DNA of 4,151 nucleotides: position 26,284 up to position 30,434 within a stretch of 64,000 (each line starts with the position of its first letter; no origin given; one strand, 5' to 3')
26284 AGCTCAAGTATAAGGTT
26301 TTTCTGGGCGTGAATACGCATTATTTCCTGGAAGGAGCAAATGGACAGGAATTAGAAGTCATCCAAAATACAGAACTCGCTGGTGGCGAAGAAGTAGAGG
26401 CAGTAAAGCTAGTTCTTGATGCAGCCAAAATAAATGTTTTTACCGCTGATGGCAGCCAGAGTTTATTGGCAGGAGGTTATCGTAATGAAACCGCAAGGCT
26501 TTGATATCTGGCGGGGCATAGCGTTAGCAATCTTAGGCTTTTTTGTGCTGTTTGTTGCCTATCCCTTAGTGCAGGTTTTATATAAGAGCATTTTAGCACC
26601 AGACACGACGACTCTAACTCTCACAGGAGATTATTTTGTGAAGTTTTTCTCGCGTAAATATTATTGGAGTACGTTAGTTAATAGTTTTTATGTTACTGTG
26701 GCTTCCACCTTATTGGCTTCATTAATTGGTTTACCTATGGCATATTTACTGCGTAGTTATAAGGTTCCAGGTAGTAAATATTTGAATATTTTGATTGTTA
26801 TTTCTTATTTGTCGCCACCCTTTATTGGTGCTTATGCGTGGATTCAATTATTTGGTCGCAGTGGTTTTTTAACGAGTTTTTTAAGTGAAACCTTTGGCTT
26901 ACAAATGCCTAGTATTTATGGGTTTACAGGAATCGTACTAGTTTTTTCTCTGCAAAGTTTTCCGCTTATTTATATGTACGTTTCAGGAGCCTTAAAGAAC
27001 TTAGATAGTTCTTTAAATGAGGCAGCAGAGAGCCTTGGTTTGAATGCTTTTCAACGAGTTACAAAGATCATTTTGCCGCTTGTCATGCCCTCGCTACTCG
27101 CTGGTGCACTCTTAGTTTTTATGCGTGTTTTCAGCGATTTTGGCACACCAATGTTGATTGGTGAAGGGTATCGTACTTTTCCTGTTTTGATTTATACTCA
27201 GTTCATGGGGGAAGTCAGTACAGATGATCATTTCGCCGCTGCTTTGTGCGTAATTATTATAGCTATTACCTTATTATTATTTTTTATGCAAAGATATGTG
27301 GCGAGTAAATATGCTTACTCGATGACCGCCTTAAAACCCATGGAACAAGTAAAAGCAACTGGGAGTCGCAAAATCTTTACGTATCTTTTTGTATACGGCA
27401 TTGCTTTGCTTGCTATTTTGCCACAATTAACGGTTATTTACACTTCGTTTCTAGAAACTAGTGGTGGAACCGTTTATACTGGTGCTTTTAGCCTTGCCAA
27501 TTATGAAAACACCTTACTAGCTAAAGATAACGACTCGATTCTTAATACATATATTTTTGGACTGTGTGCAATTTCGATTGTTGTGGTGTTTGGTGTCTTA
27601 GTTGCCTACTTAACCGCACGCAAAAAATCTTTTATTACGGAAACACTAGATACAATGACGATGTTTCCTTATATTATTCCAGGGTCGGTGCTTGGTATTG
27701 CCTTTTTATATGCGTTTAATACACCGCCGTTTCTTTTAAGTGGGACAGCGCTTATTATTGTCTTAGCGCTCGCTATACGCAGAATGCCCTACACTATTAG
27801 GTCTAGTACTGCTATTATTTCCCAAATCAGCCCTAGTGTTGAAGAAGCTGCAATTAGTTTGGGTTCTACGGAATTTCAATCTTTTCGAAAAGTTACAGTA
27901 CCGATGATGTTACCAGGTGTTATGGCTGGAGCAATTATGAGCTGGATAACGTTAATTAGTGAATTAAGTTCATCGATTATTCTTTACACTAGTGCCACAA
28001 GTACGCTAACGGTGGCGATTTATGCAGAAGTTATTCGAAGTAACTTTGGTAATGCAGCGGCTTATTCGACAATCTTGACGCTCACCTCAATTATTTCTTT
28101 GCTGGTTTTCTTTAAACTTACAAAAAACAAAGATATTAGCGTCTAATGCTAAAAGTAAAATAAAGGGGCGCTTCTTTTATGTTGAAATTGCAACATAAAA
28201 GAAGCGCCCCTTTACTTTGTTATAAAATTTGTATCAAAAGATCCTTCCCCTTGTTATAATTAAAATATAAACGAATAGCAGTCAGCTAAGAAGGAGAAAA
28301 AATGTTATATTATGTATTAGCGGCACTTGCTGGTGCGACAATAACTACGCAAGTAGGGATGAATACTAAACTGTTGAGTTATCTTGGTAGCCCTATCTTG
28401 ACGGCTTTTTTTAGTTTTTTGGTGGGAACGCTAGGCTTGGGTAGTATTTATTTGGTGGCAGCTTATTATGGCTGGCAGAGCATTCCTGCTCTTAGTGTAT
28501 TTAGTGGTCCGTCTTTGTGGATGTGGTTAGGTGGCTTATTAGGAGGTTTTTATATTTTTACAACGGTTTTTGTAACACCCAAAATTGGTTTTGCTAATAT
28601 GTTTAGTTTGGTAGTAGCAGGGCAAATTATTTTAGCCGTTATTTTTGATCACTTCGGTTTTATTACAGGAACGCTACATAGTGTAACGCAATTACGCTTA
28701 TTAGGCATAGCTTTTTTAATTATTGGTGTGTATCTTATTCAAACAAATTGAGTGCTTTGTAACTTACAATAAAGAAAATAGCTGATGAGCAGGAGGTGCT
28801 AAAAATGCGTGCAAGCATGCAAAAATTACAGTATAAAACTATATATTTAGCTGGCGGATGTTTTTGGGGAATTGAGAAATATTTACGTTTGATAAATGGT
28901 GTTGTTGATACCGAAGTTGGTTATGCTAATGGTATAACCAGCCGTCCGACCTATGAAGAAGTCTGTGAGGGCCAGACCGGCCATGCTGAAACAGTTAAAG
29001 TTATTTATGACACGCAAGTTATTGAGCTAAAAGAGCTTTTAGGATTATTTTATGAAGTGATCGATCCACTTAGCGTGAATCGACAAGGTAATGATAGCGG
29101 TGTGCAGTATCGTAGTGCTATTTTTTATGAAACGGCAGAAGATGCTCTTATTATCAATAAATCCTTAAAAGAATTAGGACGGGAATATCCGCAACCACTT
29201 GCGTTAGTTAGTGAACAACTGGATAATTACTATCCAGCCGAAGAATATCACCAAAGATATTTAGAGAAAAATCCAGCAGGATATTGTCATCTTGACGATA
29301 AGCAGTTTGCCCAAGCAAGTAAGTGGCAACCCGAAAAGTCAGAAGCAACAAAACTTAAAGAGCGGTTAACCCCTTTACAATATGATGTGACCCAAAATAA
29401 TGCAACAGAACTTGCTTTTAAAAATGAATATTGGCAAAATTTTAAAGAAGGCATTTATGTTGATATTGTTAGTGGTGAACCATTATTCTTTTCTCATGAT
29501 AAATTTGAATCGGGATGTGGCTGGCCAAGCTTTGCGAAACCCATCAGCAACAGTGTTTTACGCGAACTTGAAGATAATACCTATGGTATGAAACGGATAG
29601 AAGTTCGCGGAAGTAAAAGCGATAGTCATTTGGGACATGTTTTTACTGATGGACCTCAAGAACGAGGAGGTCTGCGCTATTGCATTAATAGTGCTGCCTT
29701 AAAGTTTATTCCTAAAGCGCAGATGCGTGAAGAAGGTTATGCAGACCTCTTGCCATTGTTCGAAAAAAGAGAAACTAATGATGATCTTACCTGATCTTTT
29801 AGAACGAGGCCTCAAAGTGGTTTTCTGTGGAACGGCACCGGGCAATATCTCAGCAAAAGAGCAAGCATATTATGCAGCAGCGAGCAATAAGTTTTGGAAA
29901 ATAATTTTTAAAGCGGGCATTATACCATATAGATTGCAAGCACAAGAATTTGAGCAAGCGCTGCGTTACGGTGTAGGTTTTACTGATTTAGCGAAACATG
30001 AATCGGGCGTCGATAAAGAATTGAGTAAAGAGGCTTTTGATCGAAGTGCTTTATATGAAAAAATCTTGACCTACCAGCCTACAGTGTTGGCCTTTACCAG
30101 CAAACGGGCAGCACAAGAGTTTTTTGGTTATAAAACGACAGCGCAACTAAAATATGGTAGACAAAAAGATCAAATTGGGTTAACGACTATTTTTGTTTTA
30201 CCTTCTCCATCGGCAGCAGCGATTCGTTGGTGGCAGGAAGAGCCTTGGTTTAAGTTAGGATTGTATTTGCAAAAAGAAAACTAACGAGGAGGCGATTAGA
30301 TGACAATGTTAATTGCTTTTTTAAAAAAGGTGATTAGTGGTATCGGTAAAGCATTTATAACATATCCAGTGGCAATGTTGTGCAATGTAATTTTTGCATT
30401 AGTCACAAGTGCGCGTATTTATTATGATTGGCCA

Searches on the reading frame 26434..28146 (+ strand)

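Call 33: search_protein_families(library=pfam, proteins=[window:26434-28146:+], max_evalue=0.001)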
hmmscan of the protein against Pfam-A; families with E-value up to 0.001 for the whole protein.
window:26434-28146:+ (570 aa): 1 family
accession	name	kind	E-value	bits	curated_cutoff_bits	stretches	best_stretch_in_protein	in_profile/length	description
PF00528.27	BPD_transp_1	-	1.7e-30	106.6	26.4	2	96-293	2-182/184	Binding-protein-dependent transport system inner membrane component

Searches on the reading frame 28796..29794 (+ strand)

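Call 33: search_protein_families(library=pfam, proteins=[window:28796-29794:+], max_evalue=0.001)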
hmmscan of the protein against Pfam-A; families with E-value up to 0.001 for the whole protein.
window:28796-29794:+ (332 aa): 2 families
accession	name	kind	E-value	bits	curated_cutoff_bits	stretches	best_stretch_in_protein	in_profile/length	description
PF01625.27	PMSR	-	9.1e-60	201.8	23.7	1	15-165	1-153/153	Peptide methionine sulfoxide reductase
PF01641.26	SelR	-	6.9e-47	158.6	24.9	1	191-306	1-116/116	SelR domain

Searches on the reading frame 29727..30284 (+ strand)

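Call 33: search_protein_families(library=pfam, proteins=[window:29727-30284:+], max_evalue=0.001)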
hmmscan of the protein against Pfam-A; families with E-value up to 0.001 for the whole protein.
window:29727-30284:+ (185 aa): 1 family
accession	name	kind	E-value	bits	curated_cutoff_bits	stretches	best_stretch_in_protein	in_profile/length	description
PF03167.25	UDG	-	6.4e-16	59.1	24.3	1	25-176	4-133/141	Uracil DNA glycosylase superfamily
